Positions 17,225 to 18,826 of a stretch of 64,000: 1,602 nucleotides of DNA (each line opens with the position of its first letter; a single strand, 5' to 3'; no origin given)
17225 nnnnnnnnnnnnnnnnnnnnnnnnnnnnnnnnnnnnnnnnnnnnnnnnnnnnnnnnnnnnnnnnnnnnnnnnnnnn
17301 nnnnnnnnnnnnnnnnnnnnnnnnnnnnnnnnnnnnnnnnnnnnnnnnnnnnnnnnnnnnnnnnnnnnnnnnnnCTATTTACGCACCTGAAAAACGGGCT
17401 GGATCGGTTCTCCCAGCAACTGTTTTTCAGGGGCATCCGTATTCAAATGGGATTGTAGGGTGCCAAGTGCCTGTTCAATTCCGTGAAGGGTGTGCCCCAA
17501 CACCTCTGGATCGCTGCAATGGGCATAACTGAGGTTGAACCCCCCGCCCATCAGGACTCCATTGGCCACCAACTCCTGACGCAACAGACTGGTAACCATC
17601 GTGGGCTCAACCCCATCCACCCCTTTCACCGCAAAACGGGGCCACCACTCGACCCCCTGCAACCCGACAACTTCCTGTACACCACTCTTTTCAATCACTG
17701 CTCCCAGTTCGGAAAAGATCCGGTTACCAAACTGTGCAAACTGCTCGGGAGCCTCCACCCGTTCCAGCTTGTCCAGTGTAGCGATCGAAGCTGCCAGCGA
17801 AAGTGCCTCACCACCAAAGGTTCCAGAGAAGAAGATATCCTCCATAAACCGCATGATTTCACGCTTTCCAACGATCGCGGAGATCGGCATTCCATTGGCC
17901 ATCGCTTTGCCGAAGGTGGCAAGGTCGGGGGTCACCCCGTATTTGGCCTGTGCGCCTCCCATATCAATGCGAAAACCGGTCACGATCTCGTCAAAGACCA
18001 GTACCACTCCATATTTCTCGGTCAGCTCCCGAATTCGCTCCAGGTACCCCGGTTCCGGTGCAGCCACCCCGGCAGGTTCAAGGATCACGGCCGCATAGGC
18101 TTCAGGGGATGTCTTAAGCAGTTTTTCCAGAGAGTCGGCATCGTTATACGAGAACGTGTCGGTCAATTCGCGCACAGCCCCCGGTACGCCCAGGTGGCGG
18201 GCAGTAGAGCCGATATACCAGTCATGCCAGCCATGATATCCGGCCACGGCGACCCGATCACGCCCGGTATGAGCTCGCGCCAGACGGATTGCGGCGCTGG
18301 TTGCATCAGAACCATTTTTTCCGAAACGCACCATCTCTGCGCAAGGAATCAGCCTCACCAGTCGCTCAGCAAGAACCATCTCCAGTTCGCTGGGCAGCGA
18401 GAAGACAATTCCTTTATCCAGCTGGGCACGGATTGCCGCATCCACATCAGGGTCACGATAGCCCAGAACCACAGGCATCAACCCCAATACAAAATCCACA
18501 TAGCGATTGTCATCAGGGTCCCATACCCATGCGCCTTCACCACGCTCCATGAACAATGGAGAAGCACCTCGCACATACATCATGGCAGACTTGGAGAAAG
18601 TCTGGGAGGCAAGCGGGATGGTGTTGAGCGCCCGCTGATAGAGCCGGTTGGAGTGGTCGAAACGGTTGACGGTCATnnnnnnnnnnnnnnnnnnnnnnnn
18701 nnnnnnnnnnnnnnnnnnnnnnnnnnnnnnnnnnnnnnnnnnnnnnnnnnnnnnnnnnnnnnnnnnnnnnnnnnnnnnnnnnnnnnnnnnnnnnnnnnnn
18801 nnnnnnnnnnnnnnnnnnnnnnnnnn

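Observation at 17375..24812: Decoration module: two ATP-grasp ligases, HemL-like aminotransferase, 2-hydroxyacid dehydrogenase, phosphoesterase, methyltransferases, second cytidylyltransferase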

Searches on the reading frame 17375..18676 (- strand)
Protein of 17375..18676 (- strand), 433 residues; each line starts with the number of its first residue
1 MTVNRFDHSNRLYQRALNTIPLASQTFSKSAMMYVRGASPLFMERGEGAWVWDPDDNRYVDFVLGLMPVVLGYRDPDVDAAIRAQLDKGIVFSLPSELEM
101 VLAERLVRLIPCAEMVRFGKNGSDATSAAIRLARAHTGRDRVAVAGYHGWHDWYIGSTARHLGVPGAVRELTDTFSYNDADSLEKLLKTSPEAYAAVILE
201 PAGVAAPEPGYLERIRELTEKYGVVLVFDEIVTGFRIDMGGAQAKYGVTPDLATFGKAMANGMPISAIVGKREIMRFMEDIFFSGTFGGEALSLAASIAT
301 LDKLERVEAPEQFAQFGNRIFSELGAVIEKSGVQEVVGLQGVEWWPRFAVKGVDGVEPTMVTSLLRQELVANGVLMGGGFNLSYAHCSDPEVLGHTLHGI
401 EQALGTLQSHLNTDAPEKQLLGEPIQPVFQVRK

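Call 3: search_protein_families(library=pfam, proteins=[window:17375-18676:-], max_evalue=0.01)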
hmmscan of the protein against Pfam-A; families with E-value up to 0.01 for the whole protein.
window:17375-18676:- (433 aa): 2 families
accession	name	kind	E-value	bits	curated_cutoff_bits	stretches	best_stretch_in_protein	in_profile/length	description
PF00202.27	Aminotran_3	-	1.8e-53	182.2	30.5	1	40-338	10-341/403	Aminotransferase class-III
PF00155.27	Aminotran_1_2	-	0.0008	19.1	19.7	1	173-303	124-265/361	Aminotransferase class I and II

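Call 9: search_protein_families(library=ncbifam, proteins=[window:17375-18676:-], max_evalue=0.001)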
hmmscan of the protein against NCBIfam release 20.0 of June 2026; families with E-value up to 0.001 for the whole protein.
window:17375-18676:- (433 aa): 69 families (the best 25 are shown)
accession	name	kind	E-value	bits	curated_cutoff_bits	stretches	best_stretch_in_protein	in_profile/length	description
NF004856.0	PRK06209.1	equivalog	3.1e-114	381.9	486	1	3-430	5-438/450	glutamate-1-semialdehyde 2,1-aminomutase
NF000818.0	PRK00062.1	subfamily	1.6e-81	274.2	398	1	7-337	4-350/429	glutamate-1-semialdehyde 2,1-aminomutase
NF041362.1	GntE_guanitoxin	equivalog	1.8e-81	273.9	525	1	4-345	3-367/426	guanitoxin biosynthesis PLP-dependent transaminase GntE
TIGR00713.1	hemL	equivalog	1.6e-78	264.3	527.3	1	10-337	3-346/423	glutamate-1-semialdehyde 2,1-aminomutase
NF009055.0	PRK12389.1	equivalog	1.9e-66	224.4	637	1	5-335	2-349/431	glutamate-1-semialdehyde 2,1-aminomutase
TIGR00707.1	argD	subfamily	1.5e-46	159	410.05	1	33-339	3-321/381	acetylornithine/succinylornithine family transaminase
NF005993.0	PRK08117.1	subfamily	4e-46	157.5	574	2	173-331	185-350/433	aspartate aminotransferase family protein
NF002874.0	PRK03244.1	equivalog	1.1e-45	156.1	457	1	29-338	15-332/399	acetylornithine transaminase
NF004426.0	PRK05769.1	equivalog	2.2e-45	155.3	552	2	186-338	212-370/441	acetyl ornithine aminotransferase family protein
NF001864.0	PRK00615.1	equivalog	7.3e-42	143.4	706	1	42-334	38-349/433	glutamate-1-semialdehyde aminotransferase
NF004718.0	PRK06062.1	subfamily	7.1e-41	140.2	472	2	183-338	206-372/454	hypothetical protein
NF005692.0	PRK07495.1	equivalog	7.9e-41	140.1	724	1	40-345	23-353/425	4-aminobutyrate--2-oxoglutarate transaminase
NF005453.0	PRK07046.1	subfamily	9.7e-40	136.5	425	1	36-337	54-374/453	transaminase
NF049976.1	AmadipTransam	equivalog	2.2e-37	129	650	1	39-342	14-344/416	2-aminoadipate transaminase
NF042418.1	LysJ_Th_th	equivalog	4.4e-37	127.9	700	1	41-339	20-326/386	[LysW]-aminoadipate semialdehyde transaminase LysJ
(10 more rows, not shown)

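Call 25: search_solved_structures(query=window:17375-18676:-, max_evalue=1e-20)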
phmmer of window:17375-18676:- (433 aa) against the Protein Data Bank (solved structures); distinct sequences matched with E-value up to 1e-20: 97 (the best 60 are shown).
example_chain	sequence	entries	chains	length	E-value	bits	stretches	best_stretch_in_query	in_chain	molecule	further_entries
5i92_A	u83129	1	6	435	4.4e-68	233.2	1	12-341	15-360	Glutamate-1-semialdehyde 2,1-aminomutase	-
6w80_A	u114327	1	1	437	2.3e-65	224.3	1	6-333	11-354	Glutamate-1-semialdehyde 2,1-aminomutase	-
2cfb_A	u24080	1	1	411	5e-63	216.6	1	37-321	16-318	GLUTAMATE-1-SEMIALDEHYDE 2,1-AMINOMUTASE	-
2e7u_A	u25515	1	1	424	9.7e-63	215.6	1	34-338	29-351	Glutamate-1-semialdehyde 2,1-aminomutase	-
3fqa_A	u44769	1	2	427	8.2e-62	212.6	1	36-335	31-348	Glutamate-1-semialdehyde 2,1-aminomutase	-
2gsa_A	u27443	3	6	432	1.5e-61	211.7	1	36-335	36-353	GLUTAMATE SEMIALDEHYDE AMINOTRANSFERASE | PROTEIN (GLUTAMATE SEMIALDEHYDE AMINOTRANSFERASE)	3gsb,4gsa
3fq8_A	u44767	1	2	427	1.6e-61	211.6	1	36-335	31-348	Glutamate-1-semialdehyde 2,1-aminomutase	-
2hoy_A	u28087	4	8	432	2.9e-61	210.8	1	36-335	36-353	Glutamate-1-semialdehyde 2,1-aminomutase (GSAM) apo-form | Glutamate-1-semialdehyde 2,1-aminomutase (GSAM) pmp-form | Glutamate-1-semialdehyde 2,1-aminomutase (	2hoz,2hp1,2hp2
3fq7_A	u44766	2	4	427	3e-61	210.7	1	36-335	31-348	Glutamate-1-semialdehyde 2,1-aminomutase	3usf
3k28_A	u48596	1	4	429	1.3e-59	205.3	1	5-335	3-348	Glutamate-1-semialdehyde 2,1-aminomutase 2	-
3l44_A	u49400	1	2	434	6.7e-57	196.4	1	4-328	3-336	Glutamate-1-semialdehyde 2,1-aminomutase 1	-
3bs8_A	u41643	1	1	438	1.1e-56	195.7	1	38-335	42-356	Glutamate-1-semialdehyde 2,1-aminomutase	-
4e77_A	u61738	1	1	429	8.1e-55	189.5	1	6-329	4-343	Glutamate-1-semialdehyde 2,1-aminomutase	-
5hdm_A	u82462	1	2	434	1.9e-54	188.3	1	36-312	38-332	Glutamate-1-semialdehyde 2,1-aminomutase 1, chloroplastic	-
2epj_A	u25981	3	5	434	2.3e-53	184.7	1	38-333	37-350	Glutamate-1-semialdehyde 2,1-aminomutase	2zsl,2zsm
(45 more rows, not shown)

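Call 43: find_homologous_proteins(query=window:17375-18676:-, max_evalue=1e-40)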
Query window:17375-18676:- (433 aa): 8000 proteins with E <= 1e-40 among 8000 candidates; the best 120 are listed.
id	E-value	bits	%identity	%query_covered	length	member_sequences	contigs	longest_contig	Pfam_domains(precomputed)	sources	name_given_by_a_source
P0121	1.8e-289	977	100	100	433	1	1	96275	PF00202.28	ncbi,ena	-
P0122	5.4e-198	676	69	99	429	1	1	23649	PF00202.28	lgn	-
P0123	5.7e-190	650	66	100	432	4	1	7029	PF00202.28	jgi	-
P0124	2.0e-186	638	65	100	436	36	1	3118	PF00202.28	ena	-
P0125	1.4e-185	635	66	100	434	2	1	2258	PF00202.28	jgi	-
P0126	2.8e-185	634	66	99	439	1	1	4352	PF00202.28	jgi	jgi:glutamate-1-semialdehyde 2,1-aminomutase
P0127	2.6e-184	631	64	99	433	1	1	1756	PF00202.28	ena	-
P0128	5.4e-184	630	66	100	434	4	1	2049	PF00202.28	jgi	-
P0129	2.4e-183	628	64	100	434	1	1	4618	PF00202.28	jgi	jgi:glutamate-1-semialdehyde 2,1-aminomutase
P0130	1.3e-182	625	64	99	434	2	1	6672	PF00202.28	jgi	jgi:glutamate-1-semialdehyde 2,1-aminomutase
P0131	1.6e-182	625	65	99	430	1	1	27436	PF00202.28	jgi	jgi:glutamate-1-semialdehyde 2,1-aminomutase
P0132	2.1e-182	625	66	99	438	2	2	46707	PF00202.28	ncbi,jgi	-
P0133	2.3e-182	625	64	99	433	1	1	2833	PF00202.28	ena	-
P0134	2.8e-182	624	66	99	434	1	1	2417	PF00202.28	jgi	jgi:glutamate-1-semialdehyde 2,1-aminomutase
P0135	3.4e-182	624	65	99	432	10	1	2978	PF00202.28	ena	-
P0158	7.5e-177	606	64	99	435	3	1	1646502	PF00202.28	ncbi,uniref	ncbi:aminotransferase class III-fold pyridoxal phosphate-dependent enzyme [Roseobacter sp. HKCCD7870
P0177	1.6e-174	599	63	100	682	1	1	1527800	PF00202.28,PF12804.14,PF02348.26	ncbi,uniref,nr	ncbi:hypothetical protein GCM10007276_10750 [Agaricicola taiwanensis]|uniref:Aminotransferase class 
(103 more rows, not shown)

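Call 65: find_encoding_contigs(protein=P0158, flank=10000, max_places=1)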
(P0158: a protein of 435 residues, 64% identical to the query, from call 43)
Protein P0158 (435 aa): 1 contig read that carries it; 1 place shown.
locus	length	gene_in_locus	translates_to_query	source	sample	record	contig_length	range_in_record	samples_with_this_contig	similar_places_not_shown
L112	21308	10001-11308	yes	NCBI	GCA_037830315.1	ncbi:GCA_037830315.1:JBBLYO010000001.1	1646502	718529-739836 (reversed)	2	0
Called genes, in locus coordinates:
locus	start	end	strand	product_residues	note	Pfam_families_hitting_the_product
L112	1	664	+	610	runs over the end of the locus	PF00005:ABC_tran, PF13191:AAA_16 (weak), PF13304:AAA_21 (faint), PF02463:SMC_N (weak)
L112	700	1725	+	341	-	PF00106:adh_short (weak), PF01073:3Beta_HSD, PF01370:Epimerase, PF02719:Polysacc_synt_2, PF04321:RmlD_sub_bind, PF07993:NAD_binding_4 (weak), PF13460:NAD_binding_10, PF16363:GDP_Man_Dehyd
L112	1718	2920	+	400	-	PF01041:DegT_DnrJ_EryC1, PF00155:Aminotran_1_2 (weak), PF01212:Beta_elim_lyase (weak)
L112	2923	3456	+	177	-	PF00583:Acetyltransf_1 (weak), PF13302:Acetyltransf_3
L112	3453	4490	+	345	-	-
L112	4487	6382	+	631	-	-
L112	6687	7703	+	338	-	PF03102:NeuB, PF08666:SAF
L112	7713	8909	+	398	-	PF02348:CTP_transf_3, PF08445:FR47 (faint), PF13302:Acetyltransf_3, PF00583:Acetyltransf_1, PF13508:Acetyltransf_7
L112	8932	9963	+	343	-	PF21360:PylC-like_N, PF15632:ATPgrasp_Ter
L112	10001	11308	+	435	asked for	PF00202:Aminotran_3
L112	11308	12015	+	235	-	PF02585:PIG-L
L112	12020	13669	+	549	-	PF00733:Asn_synthase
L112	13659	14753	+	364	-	-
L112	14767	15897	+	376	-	PF01041:DegT_DnrJ_EryC1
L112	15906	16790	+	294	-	PF01073:3Beta_HSD, PF01370:Epimerase, PF02719:Polysacc_synt_2 (weak), PF04321:RmlD_sub_bind, PF08659:KR (weak), PF13460:NAD_binding_10 (weak), PF16363:GDP_Man_Dehyd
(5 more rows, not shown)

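Call 66: find_encoding_contigs(protein=P0177, flank=10000, max_places=1)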
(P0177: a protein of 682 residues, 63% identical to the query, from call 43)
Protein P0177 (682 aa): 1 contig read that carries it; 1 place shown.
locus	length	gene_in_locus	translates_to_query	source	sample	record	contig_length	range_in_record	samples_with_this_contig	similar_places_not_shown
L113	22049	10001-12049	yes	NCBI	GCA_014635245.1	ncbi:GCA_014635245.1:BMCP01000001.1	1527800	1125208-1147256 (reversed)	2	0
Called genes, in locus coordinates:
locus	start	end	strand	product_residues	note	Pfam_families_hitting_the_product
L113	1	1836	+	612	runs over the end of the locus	PF00664:ABC_membrane, PF13304:AAA_21 (faint), PF00005:ABC_tran, PF02463:SMC_N (faint), PF13555:AAA_29 (weak)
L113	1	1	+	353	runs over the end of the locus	PF00571:CBS (weak), PF00483:NTP_transferase, PF12804:NTP_transf_3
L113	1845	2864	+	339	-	PF00106:adh_short, PF01073:3Beta_HSD, PF01370:Epimerase, PF02719:Polysacc_synt_2, PF04321:RmlD_sub_bind, PF07993:NAD_binding_4, PF13460:NAD_binding_10, PF16363:GDP_Man_Dehyd, +1 more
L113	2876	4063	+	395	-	PF00155:Aminotran_1_2, PF01041:DegT_DnrJ_EryC1, PF01212:Beta_elim_lyase (weak)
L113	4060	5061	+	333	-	PF00551:Formyl_trans_N, PF02911:Formyl_trans_C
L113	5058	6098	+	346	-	-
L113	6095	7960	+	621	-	-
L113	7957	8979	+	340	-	PF03102:NeuB, PF08666:SAF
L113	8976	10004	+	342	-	PF21360:PylC-like_N, PF02655:ATP-grasp_3 (weak), PF15632:ATPgrasp_Ter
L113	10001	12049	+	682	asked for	PF02348:CTP_transf_3, PF12804:NTP_transf_3, PF00202:Aminotran_3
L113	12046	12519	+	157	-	PF13302:Acetyltransf_3, PF13523:Acetyltransf_8 (faint), PF00583:Acetyltransf_1, PF13673:Acetyltransf_10, PF13508:Acetyltransf_7 (weak), PF08445:FR47 (weak)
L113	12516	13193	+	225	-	PF02585:PIG-L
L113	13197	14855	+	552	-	PF00733:Asn_synthase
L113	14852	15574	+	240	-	-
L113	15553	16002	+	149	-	PF00583:Acetyltransf_1, PF13673:Acetyltransf_10, PF13508:Acetyltransf_7, PF14542:Acetyltransf_CG (faint)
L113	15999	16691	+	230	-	PF08889:WbqC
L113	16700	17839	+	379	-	PF13439:Glyco_transf_4, PF13579:Glyco_trans_4_4, PF00534:Glycos_transf_1, PF13692:Glyco_trans_1_4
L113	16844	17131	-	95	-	-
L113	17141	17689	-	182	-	-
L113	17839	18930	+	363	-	PF13439:Glyco_transf_4, PF13579:Glyco_trans_4_4, PF20706:GT4-conflict, PF00534:Glycos_transf_1, PF13692:Glyco_trans_1_4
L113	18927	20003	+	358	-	PF13439:Glyco_transf_4, PF13579:Glyco_trans_4_4, PF00534:Glycos_transf_1, PF13692:Glyco_trans_1_4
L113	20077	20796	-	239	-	PF03741:TerC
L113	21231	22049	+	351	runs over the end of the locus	PF01547:SBP_bac_1, PF13416:SBP_bac_8, PF13343:SBP_bac_6, PF13531:SBP_bac_11 (weak)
